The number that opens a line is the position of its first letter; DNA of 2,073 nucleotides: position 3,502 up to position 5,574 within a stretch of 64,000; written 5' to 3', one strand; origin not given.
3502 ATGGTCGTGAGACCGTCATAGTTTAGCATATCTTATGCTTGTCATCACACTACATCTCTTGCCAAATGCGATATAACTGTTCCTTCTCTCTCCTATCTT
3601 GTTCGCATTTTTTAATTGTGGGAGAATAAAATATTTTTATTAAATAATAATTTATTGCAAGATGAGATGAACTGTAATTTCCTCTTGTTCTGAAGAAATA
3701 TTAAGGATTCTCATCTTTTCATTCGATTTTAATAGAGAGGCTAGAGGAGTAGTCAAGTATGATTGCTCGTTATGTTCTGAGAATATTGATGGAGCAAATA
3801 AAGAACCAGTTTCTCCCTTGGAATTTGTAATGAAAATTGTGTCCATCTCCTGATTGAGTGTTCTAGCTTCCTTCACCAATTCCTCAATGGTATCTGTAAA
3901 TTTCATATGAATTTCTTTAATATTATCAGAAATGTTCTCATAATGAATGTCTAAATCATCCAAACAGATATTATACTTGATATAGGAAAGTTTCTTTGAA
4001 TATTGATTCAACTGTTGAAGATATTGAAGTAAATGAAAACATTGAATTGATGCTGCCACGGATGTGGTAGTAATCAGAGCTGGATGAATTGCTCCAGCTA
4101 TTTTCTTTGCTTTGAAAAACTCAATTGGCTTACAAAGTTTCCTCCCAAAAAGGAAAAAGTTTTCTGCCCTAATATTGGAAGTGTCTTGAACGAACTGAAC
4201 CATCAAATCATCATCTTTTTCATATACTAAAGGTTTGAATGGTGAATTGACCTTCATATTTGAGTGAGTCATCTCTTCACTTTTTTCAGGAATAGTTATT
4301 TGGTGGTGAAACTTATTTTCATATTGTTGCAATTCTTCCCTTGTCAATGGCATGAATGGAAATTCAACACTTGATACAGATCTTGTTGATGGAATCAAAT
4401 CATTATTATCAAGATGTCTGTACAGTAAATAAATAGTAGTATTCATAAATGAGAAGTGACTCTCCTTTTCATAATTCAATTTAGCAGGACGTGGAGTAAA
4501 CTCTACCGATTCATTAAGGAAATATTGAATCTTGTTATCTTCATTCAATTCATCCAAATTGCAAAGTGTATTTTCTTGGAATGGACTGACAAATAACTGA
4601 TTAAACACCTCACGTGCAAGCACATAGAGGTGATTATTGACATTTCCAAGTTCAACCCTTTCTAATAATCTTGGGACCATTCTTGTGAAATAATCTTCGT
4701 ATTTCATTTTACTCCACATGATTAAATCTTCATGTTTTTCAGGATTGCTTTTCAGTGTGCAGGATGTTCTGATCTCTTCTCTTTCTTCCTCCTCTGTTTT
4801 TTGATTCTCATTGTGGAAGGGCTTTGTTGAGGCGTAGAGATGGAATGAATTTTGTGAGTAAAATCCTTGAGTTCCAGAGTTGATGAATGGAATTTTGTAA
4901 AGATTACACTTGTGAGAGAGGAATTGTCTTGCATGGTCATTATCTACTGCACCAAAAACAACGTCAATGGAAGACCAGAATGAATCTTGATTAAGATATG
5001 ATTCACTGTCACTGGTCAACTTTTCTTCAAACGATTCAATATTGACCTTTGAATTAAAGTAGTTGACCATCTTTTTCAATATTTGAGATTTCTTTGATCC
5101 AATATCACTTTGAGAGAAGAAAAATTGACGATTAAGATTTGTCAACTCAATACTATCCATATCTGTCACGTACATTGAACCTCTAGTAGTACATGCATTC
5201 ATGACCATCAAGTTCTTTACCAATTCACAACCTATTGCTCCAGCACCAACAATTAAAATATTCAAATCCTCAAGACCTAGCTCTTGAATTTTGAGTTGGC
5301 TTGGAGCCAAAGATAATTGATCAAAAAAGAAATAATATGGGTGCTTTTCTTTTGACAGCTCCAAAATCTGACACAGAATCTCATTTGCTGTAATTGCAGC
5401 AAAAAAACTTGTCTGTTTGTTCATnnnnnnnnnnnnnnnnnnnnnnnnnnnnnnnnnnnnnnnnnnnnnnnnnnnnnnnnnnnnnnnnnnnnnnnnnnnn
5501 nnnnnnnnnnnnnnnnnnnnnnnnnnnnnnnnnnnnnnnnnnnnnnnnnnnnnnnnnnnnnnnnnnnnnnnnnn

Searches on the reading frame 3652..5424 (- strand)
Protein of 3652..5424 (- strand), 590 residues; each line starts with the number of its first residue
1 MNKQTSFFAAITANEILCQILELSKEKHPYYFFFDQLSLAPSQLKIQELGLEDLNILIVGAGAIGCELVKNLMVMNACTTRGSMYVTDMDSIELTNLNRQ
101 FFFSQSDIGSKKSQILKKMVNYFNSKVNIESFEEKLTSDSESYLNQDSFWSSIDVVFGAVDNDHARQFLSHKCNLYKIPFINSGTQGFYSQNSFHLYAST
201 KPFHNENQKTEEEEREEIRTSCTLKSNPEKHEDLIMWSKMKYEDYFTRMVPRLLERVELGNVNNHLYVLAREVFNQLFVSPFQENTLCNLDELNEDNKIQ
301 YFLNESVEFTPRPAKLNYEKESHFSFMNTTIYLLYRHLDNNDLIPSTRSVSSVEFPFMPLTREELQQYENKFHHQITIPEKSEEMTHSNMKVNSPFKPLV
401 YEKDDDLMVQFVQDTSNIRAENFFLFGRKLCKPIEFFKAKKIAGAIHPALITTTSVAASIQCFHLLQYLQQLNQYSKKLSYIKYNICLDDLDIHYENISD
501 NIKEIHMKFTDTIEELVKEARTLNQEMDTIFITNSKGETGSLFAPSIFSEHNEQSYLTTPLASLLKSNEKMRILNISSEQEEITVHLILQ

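Call 4: search_protein_families(library=pfam, proteins=[window:3652-5424:-], max_evalue=1)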
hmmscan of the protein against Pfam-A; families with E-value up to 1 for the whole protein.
window:3652-5424:- (590 aa): 4 families
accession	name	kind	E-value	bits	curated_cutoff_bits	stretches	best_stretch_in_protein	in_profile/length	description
PF00899.27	ThiF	-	3e-42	144.9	28.1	1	51-486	18-219/238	ThiF family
PF10585.14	UBA_E1_SCCH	-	8.9e-09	36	21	2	310-423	112-243/254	Ubiquitin-activating enzyme, SCCH domain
PF13241.12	NAD_binding_7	-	0.023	15.7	22.1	1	51-180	5-89/104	Putative NAD(P)-binding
PF00070.33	Pyr_redox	-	0.24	12.4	22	1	55-72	1-18/82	Pyridine nucleotide-disulphide oxidoreductase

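Call 17: find_homologous_proteins(query=window:3652-5424:-, max_evalue=0.00001)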
Query window:3652-5424:- (590 aa): 1821 proteins with E <= 0.00001 among 8000 candidates; the best 120 are listed.
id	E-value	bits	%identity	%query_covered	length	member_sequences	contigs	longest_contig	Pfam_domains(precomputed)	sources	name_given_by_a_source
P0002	0.0e+0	1277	100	97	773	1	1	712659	PF10585.15,PF00899.28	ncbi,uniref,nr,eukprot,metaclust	ncbi:ubiquitin activating enzyme E1 [Naegleria gruberi]|uniref:Ubiquitin activating enzyme E1 n=1 Ta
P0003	4.8e-48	183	28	72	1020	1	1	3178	PF16191.11,PF10585.15,PF09358.16,PF00899.28,PF16190.12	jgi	jgi:ubiquitin-activating enzyme E1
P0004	6.8e-48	182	27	78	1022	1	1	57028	PF16191.11,PF10585.15,PF09358.16,PF00899.28,PF16190.12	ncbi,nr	ncbi:hypothetical protein FO519_005683 [Halicephalobus sp. NKZ332]|nr:hypothetical protein FO519_005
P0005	3.2e-47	180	28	79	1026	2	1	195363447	PF16191.11,PF10585.15,PF09358.16,PF00899.28,PF16190.12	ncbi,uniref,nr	ncbi:ubiquitin-like modifier-activating enzyme 1 isoform X2 [Uloborus diversus]|uniref:ubiquitin-lik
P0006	2.2e-46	177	28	67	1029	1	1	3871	PF16191.11,PF10585.15,PF09358.16,PF00899.28,PF16190.12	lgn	-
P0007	4.7e-46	176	30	72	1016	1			PF16191.11,PF10585.15,PF09358.16,PF00899.28,PF16190.12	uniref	uniref:Ubiquitin-activating enzyme E1 C-terminal domain-containing protein n=1 Tax=Panagrolaimus sp.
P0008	5.7e-46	176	28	67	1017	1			PF16191.11,PF10585.15,PF09358.16,PF00899.28,PF16190.12,PF01488.27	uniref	uniref:E1 ubiquitin-activating enzyme n=1 Tax=Syphacia muris TaxID=451379 RepID=A0A158R3T7_9BILA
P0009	6.0e-46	176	28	79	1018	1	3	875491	PF16191.11,PF10585.15,PF09358.16,PF00899.28,PF16190.12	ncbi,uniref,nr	ncbi:hypothetical protein FT663_01254 [Candidozyma haemuli var. vulneris]|uniref:Ubiquitin-activatin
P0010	6.6e-46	175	27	72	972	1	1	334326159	PF16191.11,PF10585.15,PF09358.16,PF00899.28,PF16190.12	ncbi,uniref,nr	ncbi:ubiquitin-like modifier-activating enzyme 7 [Sceloporus undulatus]|uniref:ubiquitin-like modifi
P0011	8.6e-46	175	28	69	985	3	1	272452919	PF16191.11,PF10585.15,PF09358.16,PF00899.28,PF16190.12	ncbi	ncbi:ubiquitin-like modifier-activating enzyme 7 isoform X2 [Tiliqua scincoides]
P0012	1.2e-45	175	29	73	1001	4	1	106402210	PF16191.11,PF10585.15,PF09358.16,PF00899.28,PF16190.12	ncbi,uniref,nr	ncbi:ubiquitin-like modifier-activating enzyme 7 isoform X1 [Pantherophis guttatus]|uniref:Ubiquitin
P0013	1.7e-45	174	38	32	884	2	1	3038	PF16191.11,PF10585.15,PF00899.28,PF16190.12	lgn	-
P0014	1.8e-45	174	27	72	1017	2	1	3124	PF16191.11,PF10585.15,PF09358.16,PF00899.28,PF16190.12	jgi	-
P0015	2.0e-45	174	26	72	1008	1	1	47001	PF16191.11,PF10585.15,PF09358.16,PF00899.28,PF16190.12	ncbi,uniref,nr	ncbi:Ubiquitin modifier-activating enzyme 1 [Phytophthora nicotianae]|uniref:E1 ubiquitin-activating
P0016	2.5e-45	174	28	80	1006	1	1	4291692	PF16191.11,PF10585.15,PF09358.16,PF00899.28,PF16190.12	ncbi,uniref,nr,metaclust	ncbi:ubiquitin activating enzyme E1 [Schizosaccharomyces japonicus yFS275]|uniref:Ubiquitin-activati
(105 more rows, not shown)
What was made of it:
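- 3652..6256 (-): Uba1-type E1 gene, multi-exon, about 811 aa starting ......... It has the adenylation motifs, and catalytic Cys443 aligns with yeast Uba1 Cys600. 100% identical to the N. gruberi E1 annotation P0002 (call 17).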

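Call 55: find_related_loci(query=P0002, collection=viral_contigs, flank=8000)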
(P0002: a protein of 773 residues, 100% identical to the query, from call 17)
Query P0002 (773 aa) in viral_contigs; peptide patterns used: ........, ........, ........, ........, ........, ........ (x = any residue, [..] = any of these).
4 stretches matched a pattern, but none encodes a relative of the query by tblastn (E <= 1e-3).

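Call 57: find_related_loci(query=P0002, collection=metagenome_contigs, flank=10000)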
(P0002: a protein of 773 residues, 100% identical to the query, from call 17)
Query P0002 (773 aa) in metagenome_contigs; peptide patterns used: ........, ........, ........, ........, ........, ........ (x = any residue, [..] = any of these).
39 stretches matched a pattern, but none encodes a relative of the query by tblastn (E <= 1e-3).
